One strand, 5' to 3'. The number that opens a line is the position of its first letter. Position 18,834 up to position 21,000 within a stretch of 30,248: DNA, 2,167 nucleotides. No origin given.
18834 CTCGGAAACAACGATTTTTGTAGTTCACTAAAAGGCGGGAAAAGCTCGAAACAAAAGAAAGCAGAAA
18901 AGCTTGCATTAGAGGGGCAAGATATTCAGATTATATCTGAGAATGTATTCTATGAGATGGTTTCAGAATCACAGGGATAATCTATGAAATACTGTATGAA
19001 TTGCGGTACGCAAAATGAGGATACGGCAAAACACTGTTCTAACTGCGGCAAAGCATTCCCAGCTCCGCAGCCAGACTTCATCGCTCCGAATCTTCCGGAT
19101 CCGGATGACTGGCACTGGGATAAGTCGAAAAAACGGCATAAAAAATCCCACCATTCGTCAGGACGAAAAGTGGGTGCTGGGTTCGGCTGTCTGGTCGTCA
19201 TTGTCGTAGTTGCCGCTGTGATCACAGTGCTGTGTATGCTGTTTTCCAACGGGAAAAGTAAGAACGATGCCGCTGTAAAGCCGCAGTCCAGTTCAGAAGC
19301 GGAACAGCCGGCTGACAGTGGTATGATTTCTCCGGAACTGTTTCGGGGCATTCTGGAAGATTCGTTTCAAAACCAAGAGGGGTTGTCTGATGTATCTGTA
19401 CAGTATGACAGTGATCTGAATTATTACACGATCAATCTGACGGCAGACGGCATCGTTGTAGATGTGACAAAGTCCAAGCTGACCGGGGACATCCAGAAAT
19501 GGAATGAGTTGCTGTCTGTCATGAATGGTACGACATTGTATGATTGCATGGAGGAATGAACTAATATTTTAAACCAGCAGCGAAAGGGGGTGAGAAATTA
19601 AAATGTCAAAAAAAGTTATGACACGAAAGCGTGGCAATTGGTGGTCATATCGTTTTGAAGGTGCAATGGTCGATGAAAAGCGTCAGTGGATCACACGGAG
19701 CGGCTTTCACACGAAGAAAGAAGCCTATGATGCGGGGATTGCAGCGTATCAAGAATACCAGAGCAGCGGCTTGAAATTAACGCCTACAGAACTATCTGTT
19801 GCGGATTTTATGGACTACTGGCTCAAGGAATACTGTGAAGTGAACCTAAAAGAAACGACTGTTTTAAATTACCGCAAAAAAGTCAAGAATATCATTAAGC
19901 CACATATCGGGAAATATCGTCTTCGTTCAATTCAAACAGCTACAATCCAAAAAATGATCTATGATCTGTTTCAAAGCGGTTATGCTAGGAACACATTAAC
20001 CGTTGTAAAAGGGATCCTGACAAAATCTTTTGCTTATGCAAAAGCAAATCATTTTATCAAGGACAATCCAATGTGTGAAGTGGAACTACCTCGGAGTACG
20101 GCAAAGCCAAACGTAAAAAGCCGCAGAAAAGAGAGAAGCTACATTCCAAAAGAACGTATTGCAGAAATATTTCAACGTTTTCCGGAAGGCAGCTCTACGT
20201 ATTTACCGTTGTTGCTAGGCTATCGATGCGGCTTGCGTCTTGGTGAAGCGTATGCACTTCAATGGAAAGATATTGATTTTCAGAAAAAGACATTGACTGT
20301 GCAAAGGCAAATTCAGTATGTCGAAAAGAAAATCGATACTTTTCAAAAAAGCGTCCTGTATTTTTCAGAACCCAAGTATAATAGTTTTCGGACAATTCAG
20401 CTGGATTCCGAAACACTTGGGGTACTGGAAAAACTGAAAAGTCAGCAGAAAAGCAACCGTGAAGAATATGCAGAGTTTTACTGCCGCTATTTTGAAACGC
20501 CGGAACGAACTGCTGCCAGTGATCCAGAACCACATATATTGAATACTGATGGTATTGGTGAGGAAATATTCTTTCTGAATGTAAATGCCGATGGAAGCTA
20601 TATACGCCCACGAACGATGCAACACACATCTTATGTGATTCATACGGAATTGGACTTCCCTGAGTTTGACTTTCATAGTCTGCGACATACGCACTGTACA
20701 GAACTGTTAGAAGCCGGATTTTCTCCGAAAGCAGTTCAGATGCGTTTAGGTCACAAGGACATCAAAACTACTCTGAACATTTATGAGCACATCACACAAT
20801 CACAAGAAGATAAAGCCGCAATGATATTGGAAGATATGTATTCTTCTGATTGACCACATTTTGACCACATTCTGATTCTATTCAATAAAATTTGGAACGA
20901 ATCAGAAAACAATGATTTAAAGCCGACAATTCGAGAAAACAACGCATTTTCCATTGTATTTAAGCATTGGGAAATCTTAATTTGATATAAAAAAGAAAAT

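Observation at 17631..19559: Two-gene cargo in the immA-int slot: unknown-domain + DEDDh exonuclease + BRCT fusion, coupled to a zinc-ribbon membrane protein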

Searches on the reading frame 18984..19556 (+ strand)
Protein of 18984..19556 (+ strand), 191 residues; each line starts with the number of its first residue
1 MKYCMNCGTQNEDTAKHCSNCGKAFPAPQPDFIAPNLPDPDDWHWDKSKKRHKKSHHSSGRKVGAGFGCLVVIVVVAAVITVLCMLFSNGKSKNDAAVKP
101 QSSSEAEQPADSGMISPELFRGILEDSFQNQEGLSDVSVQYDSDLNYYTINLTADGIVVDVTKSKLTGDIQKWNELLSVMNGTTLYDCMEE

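Call 3: search_protein_families(library=pfam, proteins=[window:18984-19556:+], max_evalue=0.1)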
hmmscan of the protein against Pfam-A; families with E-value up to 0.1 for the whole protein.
window:18984-19556:+ (191 aa): 8 families
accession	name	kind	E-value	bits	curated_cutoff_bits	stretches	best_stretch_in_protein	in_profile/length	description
PF13240.11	Zn_Ribbon_1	-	2.4e-06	27.6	25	1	3-24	1-22/23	zinc-ribbon domain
PF13248.11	Zn_ribbon_3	-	4.9e-05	23.1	27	1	1-23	2-24/26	zinc-ribbon domain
PF12773.13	DZR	-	0.00091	19.8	27.3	1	4-24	1-21/45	Double zinc ribbon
PF24463.1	DUF7577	-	0.0024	17.9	28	1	3-24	4-25/27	Domain of unknown function (DUF7577)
PF01529.25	DHHC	-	0.014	15.9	28.7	0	2-23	6-27/133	DHHC palmitoyltransferase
PF05568.16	ASFV_J13L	-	0.043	14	23.6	1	68-99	33-64/189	African swine fever virus J13L protein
PF14803.11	Zn_ribbon_Nudix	-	0.086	13.2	25.6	0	16-24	1-9/34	Nudix N-terminal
PF00641.23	Zn_ribbon_RanBP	-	0.088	12.5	27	0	4-22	7-25/30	Zn-finger in Ran binding protein and others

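Call 4: search_protein_families(library=padloc, proteins=[window:18984-19556:+], max_evalue=1)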
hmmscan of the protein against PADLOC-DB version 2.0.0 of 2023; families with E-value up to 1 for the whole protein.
window:18984-19556:+ (191 aa): 0 families

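Call 5: search_protein_families(library=phrogs, proteins=[window:18984-19556:+], max_evalue=0.1)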
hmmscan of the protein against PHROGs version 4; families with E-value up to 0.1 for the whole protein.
window:18984-19556:+ (191 aa): 3 families
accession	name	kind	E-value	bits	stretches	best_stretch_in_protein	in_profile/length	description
phrog_6586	-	unknown function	2.2e-06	28.6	1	3-106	5-91/129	-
phrog_2546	-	unknown function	0.00042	21.6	1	3-25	2-24/180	-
phrog_22898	-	unknown function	0.032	15.4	1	1-25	1-25/163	-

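Call 6: search_protein_families(library=ncbifam, proteins=[window:18984-19556:+], max_evalue=0.1)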
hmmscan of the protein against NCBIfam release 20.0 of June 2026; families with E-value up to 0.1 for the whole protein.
window:18984-19556:+ (191 aa): 6 families
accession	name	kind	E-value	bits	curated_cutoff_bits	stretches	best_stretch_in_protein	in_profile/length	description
NF053815.1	teico_TcaA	equivalog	0.0023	16.8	550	1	1-83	1-71/463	membrane-associated protein TcaA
NF003161.0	PRK04136.1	equivalog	0.015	14.8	54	1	2-22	15-35/49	50S ribosomal protein L40e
NF042931.1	SAG1386_EF1546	equivalog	0.017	15.2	80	1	48-108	11-75/158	SAG1386/EF1546 family surface-associated protein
NF006283.1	PRK08455.1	equivalog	0.019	14.6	187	1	69-154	26-98/182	flagellar basal body-associated protein FliL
NF041316.1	NleH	equivalog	0.03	13.8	450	1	12-85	99-170/304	type III secretion system effector kinase NleH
NF053632.1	heli_RadD_YejH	equivalog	0.083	11.2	720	0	1-26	429-454/573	DNA repair helicase RadD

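Call 47: find_homologous_proteins(query=window:18984-19556:+, max_evalue=0.001)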
Query window:18984-19556:+ (191 aa): 6 proteins with E <= 0.001 among 80 candidates.
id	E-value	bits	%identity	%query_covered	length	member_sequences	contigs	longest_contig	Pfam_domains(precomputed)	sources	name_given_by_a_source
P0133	1.2e-110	386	77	98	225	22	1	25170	-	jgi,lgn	jgi:hypothetical protein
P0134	3.6e-109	381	74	100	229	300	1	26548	-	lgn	-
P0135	1.9e-93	330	66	100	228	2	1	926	-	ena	-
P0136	7.5e-92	324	76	96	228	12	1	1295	PF13240.12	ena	-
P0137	9.8e-91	321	76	96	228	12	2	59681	PF13240.12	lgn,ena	-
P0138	4.9e-60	221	65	68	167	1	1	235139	-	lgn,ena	-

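Call 49: find_encoding_contigs(protein=P0134, flank=6000, max_places=4)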
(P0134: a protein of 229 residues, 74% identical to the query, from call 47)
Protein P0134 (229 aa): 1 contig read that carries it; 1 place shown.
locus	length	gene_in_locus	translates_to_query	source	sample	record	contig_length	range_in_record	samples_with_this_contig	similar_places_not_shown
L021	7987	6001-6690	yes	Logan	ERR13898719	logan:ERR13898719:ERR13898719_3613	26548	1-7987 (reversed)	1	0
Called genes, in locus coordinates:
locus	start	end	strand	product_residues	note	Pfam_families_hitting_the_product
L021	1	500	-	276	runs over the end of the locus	-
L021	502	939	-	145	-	PF05866:RusA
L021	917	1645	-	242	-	-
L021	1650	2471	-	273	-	-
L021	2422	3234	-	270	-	PF09681:Phage_rep_org_N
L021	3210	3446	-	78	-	-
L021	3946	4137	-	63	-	-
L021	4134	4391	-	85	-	-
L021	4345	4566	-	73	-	-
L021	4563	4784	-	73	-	-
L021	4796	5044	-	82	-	PF12844:HTH_19, PF13443:HTH_26, PF13560:HTH_31, PF01381:HTH_3, PF13384:HTH_23 (faint), PF13412:HTH_24 (weak), PF13518:HTH_28 (weak)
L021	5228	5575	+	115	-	PF07022:Phage_CI_repr, PF12844:HTH_19, PF13560:HTH_31, PF01381:HTH_3, PF13443:HTH_26 (weak)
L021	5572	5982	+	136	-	PF06114:Peptidase_M78 (faint)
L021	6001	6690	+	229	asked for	-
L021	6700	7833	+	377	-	PF14659:Phage_int_SAM_3, PF22022:Phage_int_M (weak), PF00589:Phage_integrase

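Call 50: find_encoding_contigs(protein=P0138, flank=6000, max_places=3)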
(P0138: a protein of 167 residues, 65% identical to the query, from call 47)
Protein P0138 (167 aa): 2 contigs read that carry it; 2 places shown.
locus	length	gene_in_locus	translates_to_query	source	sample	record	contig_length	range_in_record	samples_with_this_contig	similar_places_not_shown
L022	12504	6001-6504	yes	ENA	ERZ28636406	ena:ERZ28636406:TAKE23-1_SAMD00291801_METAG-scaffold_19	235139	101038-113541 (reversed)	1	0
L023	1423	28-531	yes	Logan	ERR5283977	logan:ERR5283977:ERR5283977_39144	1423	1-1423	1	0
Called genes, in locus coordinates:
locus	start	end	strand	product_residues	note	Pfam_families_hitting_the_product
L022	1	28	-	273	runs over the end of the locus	-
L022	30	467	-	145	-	PF05866:RusA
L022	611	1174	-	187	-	-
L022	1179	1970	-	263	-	PF01695:IstB_IS21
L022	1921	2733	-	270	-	PF09681:Phage_rep_org_N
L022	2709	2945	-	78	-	-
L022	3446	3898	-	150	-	-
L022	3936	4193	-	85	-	-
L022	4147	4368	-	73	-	-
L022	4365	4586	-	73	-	-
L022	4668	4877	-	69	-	PF12844:HTH_19, PF13443:HTH_26, PF13560:HTH_31, PF01381:HTH_3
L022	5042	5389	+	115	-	PF12844:HTH_19, PF13560:HTH_31, PF01381:HTH_3, PF13443:HTH_26 (weak)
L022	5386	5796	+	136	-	PF06114:Peptidase_M78 (weak)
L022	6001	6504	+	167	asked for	-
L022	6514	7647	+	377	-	PF14659:Phage_int_SAM_3, PF22022:Phage_int_M (weak), PF00589:Phage_integrase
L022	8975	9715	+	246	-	PF16800:Endopep_inhib (weak)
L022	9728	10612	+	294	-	PF00404:Dockerin_1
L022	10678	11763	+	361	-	-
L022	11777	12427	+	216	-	PF00404:Dockerin_1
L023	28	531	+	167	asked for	-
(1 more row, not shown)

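Call 67: search_protein_families(library=pfam, proteins=[P0134], max_evalue=0.05)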
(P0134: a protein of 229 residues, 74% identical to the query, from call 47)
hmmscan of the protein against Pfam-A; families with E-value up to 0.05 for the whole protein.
P0134 (229 aa): 7 families
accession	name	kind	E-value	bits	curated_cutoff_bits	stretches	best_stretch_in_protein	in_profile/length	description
PF13240.11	Zn_Ribbon_1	-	4.2e-05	23.6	25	1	3-24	1-22/23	zinc-ribbon domain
PF13248.11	Zn_ribbon_3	-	0.00012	21.8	27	1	1-23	2-24/26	zinc-ribbon domain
PF12773.13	DZR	-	0.003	18.1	27.3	1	4-24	1-21/45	Double zinc ribbon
PF24463.1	DUF7577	-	0.0034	17.4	28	1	3-24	4-25/27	Domain of unknown function (DUF7577)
PF16796.11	Microtub_bd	-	0.016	15.6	27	1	123-211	65-153/155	Microtubule binding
PF00641.23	Zn_ribbon_RanBP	-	0.032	14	27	0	4-22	7-25/30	Zn-finger in Ran binding protein and others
PF01529.25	DHHC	-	0.042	14.4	28.7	0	2-23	6-27/133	DHHC palmitoyltransferase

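Call 83: predict_structure(alignment_id=A5)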
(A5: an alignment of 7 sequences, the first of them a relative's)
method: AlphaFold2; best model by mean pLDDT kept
length: 229 residues; sequences in the alignment: 7
mean_pLDDT: 56.6   pTM: 0.50
mean pLDDT of the five models: 56.6, 55.3, 51.7, 50.0, 41.7
residues with pLDDT >= 90: 0; 70-90: 74; 50-70: 65; < 50: 90
segments of 3 or more residues with pLDDT < 50: 27-113
pLDDT, mean of each block of 10 residues (from residue 1): 57 70 55 32 33 29 28 43 37 28 28 55 65 68 75 69 70 79 79 73 71 80 79
secondary structure, 60 per line:
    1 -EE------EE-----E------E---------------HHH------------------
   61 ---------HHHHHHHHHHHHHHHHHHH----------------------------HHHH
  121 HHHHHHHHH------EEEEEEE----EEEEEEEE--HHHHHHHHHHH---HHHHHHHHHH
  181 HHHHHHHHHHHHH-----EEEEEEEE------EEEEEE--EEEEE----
elements in order: H70-88 H117-129 E136-142 E147-154 H157-167 H171-193 E199-206 E213-218 E221-225

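Call 87: fold_search(model_id=the predicted structure, library=pdb)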
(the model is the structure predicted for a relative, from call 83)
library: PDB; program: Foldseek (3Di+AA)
matches with E <= 10: 490; with E <= 0.001: 0
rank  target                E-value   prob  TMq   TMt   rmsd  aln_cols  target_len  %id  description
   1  8auv_O                5.7e-02  0.33  0.20  0.23  12.4       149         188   11  Cryo-EM structure of the plant 40S subunit (released 2023-06-07)
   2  9bh5_AH               5.7e-02  0.21  0.17  0.20  12.5       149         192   11  High-resolution C. elegans 80S ribosome structure - class 1 (released 2024-09-04)
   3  9y4h_AH               6.1e-02  0.33  0.19  0.23  11.8       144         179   11  Structure of guinea pig ribosome with P/E-tRNA and mRNA (released 2026-02-18)
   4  5a2q_H                6.5e-02  0.28  0.19  0.21  11.4       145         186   10  Structure of the HCV IRES bound to the human ribosome (released 2015-07-15)
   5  9spi_SH               8.9e-02  0.28  0.19  0.24  11.8       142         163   10  CRYO-EM STRUCTURE OF HUMAN 80S RIBOSOME WITH A/P/E-SITE TRNA AND MRNA CONTAINING URIDINE (released 2026-01-21)
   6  6zj3_SI               9.5e-02  0.28  0.19  0.22  10.2       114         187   14  Cryo-EM structure of the highly atypical cytoplasmic ribosome of Euglena gracilis (released 2020-10-07)
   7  4v6w_AH               9.5e-02  0.18  0.18  0.20  11.3       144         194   10  Structure of the D. melanogaster 80S ribosome (released 2014-07-09)
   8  6avh_D                1.0e-01  0.23  0.17  0.09   5.4        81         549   15  GH3.15 acyl acid amido synthetase (released 2018-02-14)
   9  3npd                  1.1e-01  0.51  0.26  0.45   6.8       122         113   12  Crystal structure of a putative secreted protein (PA3611) from PSEUDOMONAS AERUGINOSA at 1.60 A resolution (released 2010-07-28)
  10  4uje_BH               1.1e-01  0.30  0.22  0.25  11.9       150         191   10  Regulation of the mammalian elongation cycle by 40S subunit rolling: a eukaryotic-specific ribosome rearrangement (released 2014-07-16)
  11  9qoh_q2               1.2e-01  0.44  0.22  0.23   6.3       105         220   15  Mouse Ribosome POST translocation state (released 2026-04-08)
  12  9bkd_G                1.2e-01  0.23  0.20  0.25  12.2       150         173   11  The structure of human Pdcd4 bound to the 40S small ribosomal subunit (released 2024-09-04)
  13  1wh9_MODEL_1_A        1.4e-01  0.33  0.18  0.36  13.1       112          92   13  Solution structure of the KH domain of human ribosomal protein S3 (released 2004-11-28)
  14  7qix_H                1.4e-01  0.20  0.18  0.21  13.0       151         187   10  Specific features and methylation sites of a plant ribosome. 40S body ribosomal subunit. (released 2022-06-15)
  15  7tql_H                1.5e-01  0.28  0.20  0.23   9.4       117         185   11  CryoEM structure of the human 40S small ribosomal subunit in complex with translation initiation factors eIF1A and eIF (released 2022-04-27)
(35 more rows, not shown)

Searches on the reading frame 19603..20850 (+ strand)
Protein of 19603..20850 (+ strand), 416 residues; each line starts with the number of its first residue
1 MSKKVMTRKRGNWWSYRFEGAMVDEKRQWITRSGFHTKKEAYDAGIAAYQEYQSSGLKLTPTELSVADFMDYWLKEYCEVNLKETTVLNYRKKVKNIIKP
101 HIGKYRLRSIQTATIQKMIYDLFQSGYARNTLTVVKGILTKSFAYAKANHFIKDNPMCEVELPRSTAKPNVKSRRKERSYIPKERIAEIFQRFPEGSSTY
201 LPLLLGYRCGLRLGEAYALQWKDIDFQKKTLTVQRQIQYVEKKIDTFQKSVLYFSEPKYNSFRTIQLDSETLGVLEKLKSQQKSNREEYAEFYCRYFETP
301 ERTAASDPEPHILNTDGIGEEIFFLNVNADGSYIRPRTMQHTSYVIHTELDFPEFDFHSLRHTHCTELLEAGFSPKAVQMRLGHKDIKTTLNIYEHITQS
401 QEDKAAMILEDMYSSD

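Call 3: search_protein_families(library=pfam, proteins=[window:19603-20850:+], max_evalue=0.1)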
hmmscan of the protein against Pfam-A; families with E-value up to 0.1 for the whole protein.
window:19603-20850:+ (416 aa): 5 families
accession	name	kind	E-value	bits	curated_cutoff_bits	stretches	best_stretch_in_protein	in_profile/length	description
PF00589.27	Phage_integrase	-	8.9e-25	87.9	27.1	1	184-399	9-170/172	Phage integrase family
PF14659.12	Phage_int_SAM_3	-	4.7e-13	49.6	22.6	1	67-122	3-57/58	Phage integrase, N-terminal SAM-like domain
PF22022.2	Phage_int_M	-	0.0002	22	27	1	73-157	8-90/96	Phage integrase central domain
PF14657.12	Arm-DNA-bind_4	-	0.017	15.2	22.3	1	26-44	16-34/47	Arm DNA-binding domain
PF02899.23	Phage_int_SAM_1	-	0.028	15.1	22.3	1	79-147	11-80/83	Phage integrase, N-terminal SAM-like domain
